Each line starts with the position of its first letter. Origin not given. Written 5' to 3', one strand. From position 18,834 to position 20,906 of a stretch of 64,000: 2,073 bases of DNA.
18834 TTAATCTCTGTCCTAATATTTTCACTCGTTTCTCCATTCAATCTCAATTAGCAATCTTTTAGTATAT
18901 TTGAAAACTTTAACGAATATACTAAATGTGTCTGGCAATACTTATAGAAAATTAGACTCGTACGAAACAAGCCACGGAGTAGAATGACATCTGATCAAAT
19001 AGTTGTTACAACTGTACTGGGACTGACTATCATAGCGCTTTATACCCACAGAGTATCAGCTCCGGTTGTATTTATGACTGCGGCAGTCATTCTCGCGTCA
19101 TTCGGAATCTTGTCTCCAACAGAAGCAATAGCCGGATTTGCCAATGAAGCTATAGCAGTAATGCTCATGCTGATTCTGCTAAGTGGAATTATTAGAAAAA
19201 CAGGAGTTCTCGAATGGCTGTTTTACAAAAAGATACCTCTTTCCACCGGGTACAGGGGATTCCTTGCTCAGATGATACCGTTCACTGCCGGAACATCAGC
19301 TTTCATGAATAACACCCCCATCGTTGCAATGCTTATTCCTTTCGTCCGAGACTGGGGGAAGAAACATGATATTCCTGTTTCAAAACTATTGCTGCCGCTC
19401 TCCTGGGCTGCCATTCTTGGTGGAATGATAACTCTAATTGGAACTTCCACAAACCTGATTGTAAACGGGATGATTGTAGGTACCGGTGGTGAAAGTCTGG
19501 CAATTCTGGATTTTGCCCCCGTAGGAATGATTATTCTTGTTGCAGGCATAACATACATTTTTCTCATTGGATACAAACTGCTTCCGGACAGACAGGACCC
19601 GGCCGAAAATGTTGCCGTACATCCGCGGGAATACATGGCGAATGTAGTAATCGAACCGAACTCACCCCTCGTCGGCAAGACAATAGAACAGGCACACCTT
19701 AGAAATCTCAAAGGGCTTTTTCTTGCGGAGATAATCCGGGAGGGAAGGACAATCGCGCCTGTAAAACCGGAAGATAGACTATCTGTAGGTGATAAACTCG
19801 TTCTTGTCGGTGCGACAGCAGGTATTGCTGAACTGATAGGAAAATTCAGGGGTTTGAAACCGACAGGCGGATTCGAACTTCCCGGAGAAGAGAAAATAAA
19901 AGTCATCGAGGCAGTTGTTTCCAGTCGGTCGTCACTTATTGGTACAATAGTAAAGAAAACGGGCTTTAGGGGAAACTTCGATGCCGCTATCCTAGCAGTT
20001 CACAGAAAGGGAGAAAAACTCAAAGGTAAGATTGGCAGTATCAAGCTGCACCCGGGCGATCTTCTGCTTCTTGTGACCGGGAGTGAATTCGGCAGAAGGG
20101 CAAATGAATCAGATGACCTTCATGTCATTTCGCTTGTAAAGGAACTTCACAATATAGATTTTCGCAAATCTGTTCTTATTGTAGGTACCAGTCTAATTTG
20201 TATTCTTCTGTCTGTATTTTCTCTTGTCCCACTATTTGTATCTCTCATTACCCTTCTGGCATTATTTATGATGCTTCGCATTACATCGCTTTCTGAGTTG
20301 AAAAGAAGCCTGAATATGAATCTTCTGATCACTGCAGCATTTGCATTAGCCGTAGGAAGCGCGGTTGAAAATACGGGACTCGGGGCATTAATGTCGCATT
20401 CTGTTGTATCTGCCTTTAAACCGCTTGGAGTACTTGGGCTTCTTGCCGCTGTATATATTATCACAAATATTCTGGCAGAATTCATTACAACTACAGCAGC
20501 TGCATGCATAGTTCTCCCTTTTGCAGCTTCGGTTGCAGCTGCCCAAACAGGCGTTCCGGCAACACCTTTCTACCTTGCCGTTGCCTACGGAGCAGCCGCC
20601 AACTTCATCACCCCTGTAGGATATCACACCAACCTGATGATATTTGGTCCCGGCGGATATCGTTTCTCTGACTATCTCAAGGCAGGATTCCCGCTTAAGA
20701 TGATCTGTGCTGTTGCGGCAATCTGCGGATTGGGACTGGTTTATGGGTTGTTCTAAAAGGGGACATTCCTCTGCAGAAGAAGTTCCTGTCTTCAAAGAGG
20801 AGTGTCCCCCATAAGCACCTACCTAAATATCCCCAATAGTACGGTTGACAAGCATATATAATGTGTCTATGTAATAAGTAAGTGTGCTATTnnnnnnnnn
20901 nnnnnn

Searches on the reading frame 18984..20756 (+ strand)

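Call 10: search_protein_families(library=pfam, proteins=[window:18984-20756:+], max_evalue=0.01)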
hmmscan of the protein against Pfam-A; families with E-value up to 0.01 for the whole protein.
window:18984-20756:+ (590 aa): 2 families
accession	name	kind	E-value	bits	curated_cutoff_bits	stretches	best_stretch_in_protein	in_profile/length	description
PF03600.22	CitMHS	-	1.3e-60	205.8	31.9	2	17-521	2-321/336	Citrate transporter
PF02080.26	TrkA_C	-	3.7e-19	68.8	27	2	220-285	3-67/71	TrkA-C domain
